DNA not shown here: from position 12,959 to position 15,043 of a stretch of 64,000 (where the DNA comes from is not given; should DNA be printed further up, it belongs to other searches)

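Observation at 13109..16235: Three-gene overlapping operon: archaeal ATPase with Walker-A Lys-to-Arg substitution and C-terminal wHTH, a beta-propeller protein and a 99-aa protein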

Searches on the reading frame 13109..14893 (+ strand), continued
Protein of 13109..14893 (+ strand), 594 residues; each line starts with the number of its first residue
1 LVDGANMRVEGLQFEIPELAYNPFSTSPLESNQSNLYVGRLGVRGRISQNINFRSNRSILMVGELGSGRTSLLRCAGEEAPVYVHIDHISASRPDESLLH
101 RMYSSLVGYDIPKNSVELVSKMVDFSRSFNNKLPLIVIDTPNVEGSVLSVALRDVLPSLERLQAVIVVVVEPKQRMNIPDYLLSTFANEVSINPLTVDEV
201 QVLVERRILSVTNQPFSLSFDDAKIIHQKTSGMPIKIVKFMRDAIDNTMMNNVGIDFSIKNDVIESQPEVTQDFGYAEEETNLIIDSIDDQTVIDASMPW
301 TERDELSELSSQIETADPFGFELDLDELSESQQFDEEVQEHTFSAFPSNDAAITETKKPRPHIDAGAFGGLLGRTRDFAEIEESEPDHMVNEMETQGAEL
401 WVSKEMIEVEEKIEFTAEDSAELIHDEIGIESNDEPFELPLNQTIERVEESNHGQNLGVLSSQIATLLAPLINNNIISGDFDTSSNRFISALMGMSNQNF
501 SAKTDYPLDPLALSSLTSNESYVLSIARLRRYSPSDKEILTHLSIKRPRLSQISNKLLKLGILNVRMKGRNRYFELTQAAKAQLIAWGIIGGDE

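Call 30: fold_search(model_id=the predicted structure, library=pdb)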
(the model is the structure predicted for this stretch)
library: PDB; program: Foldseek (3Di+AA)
matches with E <= 10: 1239; with E <= 0.001: 89
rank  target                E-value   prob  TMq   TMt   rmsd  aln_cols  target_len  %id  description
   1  2qby_B                2.3e-06  1.00  0.20  0.30  16.7       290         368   15  Crystal structure of a heterodimer of Cdc6/Orc1 initiators bound to origin DNA (from S. solfataricus) (released 2007-09-11)
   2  8rwv_A                8.0e-06  1.00  0.19  0.26  15.8       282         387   14  Human OCCM DNA licensing intermediate (released 2025-02-05)
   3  7jk6_A                9.1e-06  1.00  0.19  0.28  14.1       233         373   14  Structure of Drosophila ORC in the active conformation (released 2020-09-09)
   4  7jgr_A                1.2e-05  1.00  0.20  0.28  17.2       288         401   11  Structure of Drosophila ORC bound to DNA (84 bp) and Cdc6 (released 2020-09-09)
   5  8s0e_A                1.2e-05  1.00  0.18  0.27  13.9       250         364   15  H. sapiens OCCM bound to double stranded DNA (released 2024-10-02)
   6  7jpo_A                1.9e-05  1.00  0.17  0.27  14.1       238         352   14  ORC-O1AAA: Human Origin Recognition Complex (ORC) with dynamic/unresolved ORC2 WH (released 2020-09-02)
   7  7mbw_A                1.9e-05  1.00  0.14  0.17  13.2       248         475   15  Crystal structure of TnsC(1-503)A225V (released 2022-02-23)
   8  7jps_A                2.1e-05  1.00  0.17  0.26  13.7       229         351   14  ORC-DNA: Human Origin Recognition Complex (ORC) with DNA bound in the core (released 2020-09-09)
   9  7plh_A                2.3e-05  1.00  0.19  0.39  13.5       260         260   14  Scytonema hofmannii TnsC bound to AMPPNP and DNA (released 2021-12-01)
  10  3bos_A                2.3e-05  1.00  0.18  0.40  16.0       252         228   17  Crystal structure of a putative dna replication regulator HDA (SAMA_1916) from Shewanella amazonensis sb2b at 1.75 A r (released 2008-01-15)
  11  2qby_A                2.9e-05  1.00  0.19  0.29  14.7       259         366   14  Crystal structure of a heterodimer of Cdc6/Orc1 initiators bound to origin DNA (from S. solfataricus) (released 2007-09-11)
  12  7tjh_I                3.7e-05  1.00  0.18  0.27  12.8       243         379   16  S. cerevisiae ORC bound to 84 bp ARS1 DNA and Cdc6 (state 1) with flexible Orc6 N-terminal domain (released 2022-10-05)
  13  7tjh_A                3.7e-05  1.00  0.20  0.24  18.6       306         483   13  S. cerevisiae ORC bound to 84 bp ARS1 DNA and Cdc6 (state 1) with flexible Orc6 N-terminal domain (released 2022-10-05)
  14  7mbw_C                3.7e-05  1.00  0.16  0.19  18.5       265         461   15  Crystal structure of TnsC(1-503)A225V (released 2022-02-23)
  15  7tjf_A                4.0e-05  1.00  0.20  0.24  14.3       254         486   14  S. cerevisiae ORC bound to 84 bp ARS1 DNA (released 2023-01-18)
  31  1in6                  1.1e-04  1.00  0.15  0.26  13.7       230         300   14  THERMOTOGA MARITIMA RUVB K64R MUTANT (released 2001-08-08)
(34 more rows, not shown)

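Call 31: search_protein_families(library=pfam, proteins=[P0340, P0343, P0347, P0344, P0336, P0357, P0360, P0363, P0350, P0370], max_evalue=0.01)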
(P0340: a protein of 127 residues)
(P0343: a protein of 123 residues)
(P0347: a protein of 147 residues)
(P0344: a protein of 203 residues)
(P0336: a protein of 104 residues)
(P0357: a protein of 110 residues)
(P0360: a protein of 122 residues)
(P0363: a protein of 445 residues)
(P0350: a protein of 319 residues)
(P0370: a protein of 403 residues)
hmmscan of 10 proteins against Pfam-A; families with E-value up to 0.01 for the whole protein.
P0340 (127 aa): 1 family
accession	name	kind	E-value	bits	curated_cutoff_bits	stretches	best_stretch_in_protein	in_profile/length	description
PF12705.13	PDDEXK_1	-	8.8e-09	36.1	22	1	5-68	1-69/247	PD-(D/E)XK nuclease superfamily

P0343 (123 aa): 0 families

P0347 (147 aa): 0 families

P0344 (203 aa): 0 families

P0336 (104 aa): 0 families

P0357 (110 aa): 0 families

P0360 (122 aa): 1 family
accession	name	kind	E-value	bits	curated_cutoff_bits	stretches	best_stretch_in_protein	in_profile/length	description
PF22665.2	DUF6293_C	-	0.0014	19.4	27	0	89-121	66-98/101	DUF6293 C-terminal winged helix domain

P0363 (445 aa): 0 families

P0350 (319 aa): 0 families

P0370 (403 aa): 10 families
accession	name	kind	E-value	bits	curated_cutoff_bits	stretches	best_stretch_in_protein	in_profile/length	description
PF13191.12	AAA_16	-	2.4e-10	41.6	32.6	1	26-203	2-159/167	AAA ATPase domain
PF07693.20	KAP_NTPase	-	2.5e-10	40.5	20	1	47-213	22-188/293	KAP family P-loop domain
PF13401.12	AAA_22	-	1.5e-07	32.2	27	1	44-201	4-109/130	AAA domain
PF05729.18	NACHT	-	4.1e-07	30.4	26.7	0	48-76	3-31/167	NACHT domain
PF01637.24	ATPase_2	-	5.3e-07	30.1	33.2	1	26-191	1-124/225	ATPase domain predominantly from Archaea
PF01047.28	MarR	-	0.00041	20.6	24.6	1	330-375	5-48/59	MarR family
PF01978.25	TrmB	-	0.00092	19.5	25.6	1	329-387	9-65/68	Sugar-specific transcriptional regulator TrmB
PF07728.20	AAA_5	-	0.0022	18.5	22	0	156-199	63-91/139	AAA domain (dynein-related subfamily)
PF12802.13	MarR_2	-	0.0029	18.2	27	0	349-380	25-56/61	MarR family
PF17830.6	STI1-HOP_DP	-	0.0041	17.4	29.1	0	258-287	7-37/55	STI1/HOP, DP domain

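Call 37: find_related_loci(query=A1, collection=genome_contigs, flank=6000)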
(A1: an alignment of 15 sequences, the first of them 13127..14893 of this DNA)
Query A1 (588 aa) in genome_contigs; peptide patterns used: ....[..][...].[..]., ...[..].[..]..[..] (x = any residue, [..] = any of these).
84 stretches matched a pattern; 37 encode a relative of the query (tblastn E <= 1e-3); 36 distinct loci.
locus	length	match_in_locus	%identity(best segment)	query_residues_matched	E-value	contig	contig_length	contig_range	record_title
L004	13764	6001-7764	96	1-588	0e+0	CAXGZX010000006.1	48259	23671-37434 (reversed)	MAG TPA_asm: uncultured Candidatus Poseidoniales archaeon isolate SRR12479745_concoct_51 genome assembly, contig: ERZ487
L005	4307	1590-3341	82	1-588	0e+0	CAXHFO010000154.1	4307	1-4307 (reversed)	MAG TPA_asm: uncultured Candidatus Poseidoniales archaeon isolate SRR12479975_concoct_5 genome assembly, contig: ERZ4874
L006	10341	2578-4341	79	1-588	0e+0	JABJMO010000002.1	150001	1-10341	MAG: Methanobacteriota archaeon isolate SI075_bin14 k141_2833867, whole genome shotgun sequence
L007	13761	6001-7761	78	1-588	0e+0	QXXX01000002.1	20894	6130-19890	MAG: Candidatus Poseidoniales archaeon isolate NorthSea_HE361-13_A07 BWM10_Refined_7_2, whole genome shotgun sequence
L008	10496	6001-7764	78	1-588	0e+0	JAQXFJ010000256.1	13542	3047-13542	MAG: Candidatus Poseidoniaceae archaeon isolate cluster3-bin.58 k119_1113914, whole genome shotgun sequence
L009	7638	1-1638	81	39-588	0e+0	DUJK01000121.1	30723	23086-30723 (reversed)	MAG TPA_asm: Candidatus Poseidoniaceae archaeon isolate UBA8734 contig_8875, whole genome shotgun sequence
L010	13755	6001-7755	58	1-588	0e+0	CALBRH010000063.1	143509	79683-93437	MAG TPA_asm: uncultured euryarchaeote isolate ERR599136_bin.74_CONCOCT_v1.1_MAG genome assembly, contig: ERZ841824.36, w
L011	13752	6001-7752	56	1-588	0e+0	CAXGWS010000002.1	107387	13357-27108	MAG TPA_asm: uncultured Candidatus Poseidoniales archaeon isolate ERR594347_concoct_43 genome assembly, contig: ERZ11848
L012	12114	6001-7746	58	1-588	0e+0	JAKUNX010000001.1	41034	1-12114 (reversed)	MAG: Candidatus Poseidoniaceae archaeon isolate ALOHA_A2.0_18 A2.0-MGIIa-L1-1_1, whole genome shotgun sequence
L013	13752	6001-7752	56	1-588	0e+0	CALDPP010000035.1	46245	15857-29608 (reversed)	MAG TPA_asm: uncultured euryarchaeote isolate ERR598966_bin.16_CONCOCT_v1.1_MAG genome assembly, contig: ERZ832020.82, w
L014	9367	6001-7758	56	1-588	0e+0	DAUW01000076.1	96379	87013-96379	MAG TPA_asm: Euryarchaeota archaeon UBA229 UBA229_contig_1807, whole genome shotgun sequence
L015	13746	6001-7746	57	1-588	0e+0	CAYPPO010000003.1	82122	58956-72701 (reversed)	MAG TPA_asm: uncultured Candidatus Poseidoniales archaeon isolate binchicken_co76_63 genome assembly, contig: NODE_276_l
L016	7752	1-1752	52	1-587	0e+0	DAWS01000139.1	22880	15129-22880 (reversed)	MAG TPA_asm: Euryarchaeota archaeon UBA111 UBA111_contig_667, whole genome shotgun sequence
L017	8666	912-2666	54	1-588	0e+0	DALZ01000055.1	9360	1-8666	MAG TPA_asm: Euryarchaeota archaeon UBA128 UBA128_contig_53516, whole genome shotgun sequence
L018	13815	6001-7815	50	1-588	0e+0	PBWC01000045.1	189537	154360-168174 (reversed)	MAG: Methanobacteriota archaeon isolate RS406 43697, whole genome shotgun sequence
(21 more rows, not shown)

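Call 43: find_homologous_proteins(query=A5)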
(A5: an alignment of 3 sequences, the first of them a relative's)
Query A5 (3 sequences) (403 aa, profile of the alignment): 13 proteins with E <= 0.001 among 8000 candidates.
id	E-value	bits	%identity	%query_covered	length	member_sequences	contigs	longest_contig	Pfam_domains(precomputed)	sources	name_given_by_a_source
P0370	1.1e-207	708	100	100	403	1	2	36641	PF07693.21,PF05729.19,PF13401.13,PF01637.25,PF13191.13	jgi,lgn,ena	-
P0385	5.7e-206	702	47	97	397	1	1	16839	PF07693.21,PF13401.13,PF01637.25,PF13191.13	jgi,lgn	-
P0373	2.8e-201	687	35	97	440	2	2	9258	PF07693.21,PF12802.14,PF13401.13,PF01637.25,PF13191.13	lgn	-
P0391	2.5e-119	417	38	95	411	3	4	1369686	PF07693.21,PF05729.19,PF13401.13,PF01637.25,PF13191.13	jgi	jgi:Cdc6-like AAA superfamily ATPase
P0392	1.7e-7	49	22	89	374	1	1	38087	PF07693.21,PF13191.13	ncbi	-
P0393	4.8e-6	44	28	47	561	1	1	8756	PF21327.4,PF13401.13,PF01471.24,PF13191.13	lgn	-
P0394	6.7e-6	43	21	77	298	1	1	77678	PF13173.13,PF13604.13,PF13245.13,PF13401.13,PF07728.21,PF13191.13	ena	-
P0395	5.9e-5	40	21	80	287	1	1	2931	PF13401.13,PF01637.25,PF13191.13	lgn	-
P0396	1.2e-4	39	38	13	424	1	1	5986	PF13191.13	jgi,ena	-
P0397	3.0e-4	38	24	71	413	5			PF13401.13,PF13191.13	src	-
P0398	6.5e-4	37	25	68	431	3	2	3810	PF13401.13,PF13191.13,PF24389.2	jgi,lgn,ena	-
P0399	6.9e-4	37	31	21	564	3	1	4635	PF13401.13,PF13191.13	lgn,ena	-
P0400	8.6e-4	37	24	69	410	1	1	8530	PF13191.13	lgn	-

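Call 44: find_encoding_contigs(protein=P0391, flank=8000, max_places=1)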
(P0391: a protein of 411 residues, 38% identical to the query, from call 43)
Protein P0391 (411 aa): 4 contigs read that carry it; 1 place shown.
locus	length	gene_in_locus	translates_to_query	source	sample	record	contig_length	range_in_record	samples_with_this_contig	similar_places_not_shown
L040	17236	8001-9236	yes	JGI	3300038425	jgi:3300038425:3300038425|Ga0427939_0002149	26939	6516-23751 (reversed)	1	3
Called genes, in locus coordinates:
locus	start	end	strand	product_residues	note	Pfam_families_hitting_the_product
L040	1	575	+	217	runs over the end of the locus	-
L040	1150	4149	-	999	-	PF04471:Mrr_cat, PF05729:NACHT, PF00805:Pentapeptide, PF24817:WD40_WDHD1_1st, PF23381:Beta-prop_IFT122_1st, PF24105:Beta-prop_CAF1B_HIR1, PF24780:WD40_MABP1-WDR62_1st, PF24796:WDR55, +48 more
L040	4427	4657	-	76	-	-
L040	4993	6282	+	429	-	PF04326:SLFN_AlbA_2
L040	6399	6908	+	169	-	PF28530:DUF8426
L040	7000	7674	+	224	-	-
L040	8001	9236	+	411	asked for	PF01637:ATPase_2, PF13191:AAA_16, PF07693:KAP_NTPase, PF05729:NACHT (faint), PF13401:AAA_22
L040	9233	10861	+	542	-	PF13191:AAA_16 (weak), PF01637:ATPase_2 (weak), PF13401:AAA_22 (faint), PF13271:DUF4062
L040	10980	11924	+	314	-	PF20284:CTD8, PF20283:CTD7 (weak)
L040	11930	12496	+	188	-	PF20288:MC2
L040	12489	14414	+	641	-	-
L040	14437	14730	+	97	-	PF01863:YgjP-like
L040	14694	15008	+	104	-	-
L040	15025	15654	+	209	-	PF06508:QueC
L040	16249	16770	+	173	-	-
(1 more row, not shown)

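Call 45: find_encoding_contigs(protein=P0370, flank=8000, max_places=1)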
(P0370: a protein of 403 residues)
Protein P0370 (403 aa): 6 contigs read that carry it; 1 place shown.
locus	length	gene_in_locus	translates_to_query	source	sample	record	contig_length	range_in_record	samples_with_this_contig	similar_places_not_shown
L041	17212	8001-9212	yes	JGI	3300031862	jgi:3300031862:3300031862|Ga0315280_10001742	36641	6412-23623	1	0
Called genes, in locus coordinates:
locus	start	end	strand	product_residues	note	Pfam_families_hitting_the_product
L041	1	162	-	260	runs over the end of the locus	PF01061:ABC2_membrane, PF12698:ABC2_membrane_3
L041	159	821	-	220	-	PF00005:ABC_tran, PF13304:AAA_21 (weak), PF27102:NodI_C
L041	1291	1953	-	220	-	PF19700:DUF6198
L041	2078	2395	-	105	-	PF01035:DNA_binding_1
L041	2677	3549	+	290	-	PF00892:EamA, PF03151:TPT (faint), PF00892:EamA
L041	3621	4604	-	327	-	PF00316:FBPase, PF18913:FBPase_C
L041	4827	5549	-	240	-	-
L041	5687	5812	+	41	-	-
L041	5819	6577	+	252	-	PF01048:PNP_UDP_1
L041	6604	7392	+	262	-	PF13847:Methyltransf_31 (weak), PF08241:Methyltransf_11, PF08242:Methyltransf_12, PF13649:Methyltransf_25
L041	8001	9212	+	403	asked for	PF01637:ATPase_2 (weak), PF13191:AAA_16, PF07693:KAP_NTPase, PF05729:NACHT (faint), PF13401:AAA_22 (weak)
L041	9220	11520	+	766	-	PF13191:AAA_16 (faint), PF24389:ORC-CDC6-like (faint), PF00005:ABC_tran (faint), PF05872:HerA_C (faint), PF06414:Zeta_toxin (faint), PF12846:AAA_10 (faint), PF01935:DUF87, PF10412:TrwB_AAD_bind (weak), +4 more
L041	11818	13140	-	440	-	PF00464:SHMT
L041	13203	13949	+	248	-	PF00891:Methyltransf_2, PF01209:Ubie_methyltran, PF02353:CMAS, PF01170:UPF0020, PF13489:Methyltransf_23, PF01135:PCMT, PF06325:PrmA, PF13679:Methyltransf_32, +6 more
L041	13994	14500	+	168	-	PF07155:ECF-ribofla_trS, PF12822:ECF_trnsprt (weak)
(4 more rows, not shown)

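Call 46: find_encoding_contigs(protein=P0385, flank=8000, max_places=1)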
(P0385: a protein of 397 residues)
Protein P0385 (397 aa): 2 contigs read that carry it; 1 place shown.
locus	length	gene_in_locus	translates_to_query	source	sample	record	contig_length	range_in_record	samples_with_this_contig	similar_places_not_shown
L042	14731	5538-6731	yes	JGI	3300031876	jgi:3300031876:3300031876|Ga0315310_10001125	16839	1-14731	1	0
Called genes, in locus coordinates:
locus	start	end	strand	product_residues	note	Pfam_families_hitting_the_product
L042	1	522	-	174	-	?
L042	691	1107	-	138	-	PF13470:PIN_3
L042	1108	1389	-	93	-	PF04014:MazE_antitoxin (weak)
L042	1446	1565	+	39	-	-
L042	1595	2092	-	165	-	PF26425:PIN_halo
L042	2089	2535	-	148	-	PF01978:TrmB (weak)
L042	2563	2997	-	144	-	-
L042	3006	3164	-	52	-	-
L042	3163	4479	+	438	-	-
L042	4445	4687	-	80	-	-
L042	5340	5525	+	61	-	-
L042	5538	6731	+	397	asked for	PF01637:ATPase_2, PF13191:AAA_16, PF07693:KAP_NTPase, PF13401:AAA_22 (weak)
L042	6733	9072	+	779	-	PF13191:AAA_16 (faint), PF13401:AAA_22 (faint), PF24883:NPHP3_N (faint), PF01935:DUF87, PF05872:HerA_C, PF10412:TrwB_AAD_bind (weak)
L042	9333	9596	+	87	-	-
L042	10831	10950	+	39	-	-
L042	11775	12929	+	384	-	PF01637:ATPase_2, PF13191:AAA_16, PF13173:AAA_14 (faint), PF13401:AAA_22 (weak)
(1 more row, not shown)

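Call 47: find_encoding_contigs(protein=P0308, flank=7000, max_places=1)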
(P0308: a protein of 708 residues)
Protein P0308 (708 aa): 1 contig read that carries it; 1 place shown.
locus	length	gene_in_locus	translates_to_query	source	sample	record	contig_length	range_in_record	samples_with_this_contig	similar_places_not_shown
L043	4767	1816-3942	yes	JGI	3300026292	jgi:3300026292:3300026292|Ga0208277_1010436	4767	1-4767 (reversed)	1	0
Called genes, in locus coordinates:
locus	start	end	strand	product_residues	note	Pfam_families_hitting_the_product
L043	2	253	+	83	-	?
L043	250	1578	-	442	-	PF00368:HMG-CoA_red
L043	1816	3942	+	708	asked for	-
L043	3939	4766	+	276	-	?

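Call 48: find_encoding_contigs(protein=P0299, flank=7000, max_places=1)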
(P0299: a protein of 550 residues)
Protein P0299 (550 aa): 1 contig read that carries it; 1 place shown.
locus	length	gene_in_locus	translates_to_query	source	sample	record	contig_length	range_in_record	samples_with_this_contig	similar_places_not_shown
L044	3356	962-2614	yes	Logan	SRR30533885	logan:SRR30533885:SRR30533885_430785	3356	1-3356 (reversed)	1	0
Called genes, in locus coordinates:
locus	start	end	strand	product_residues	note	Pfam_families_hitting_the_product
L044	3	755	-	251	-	?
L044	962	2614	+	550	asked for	PF13191:AAA_16 (weak), PF13401:AAA_22 (faint)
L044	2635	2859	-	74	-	-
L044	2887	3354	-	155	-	?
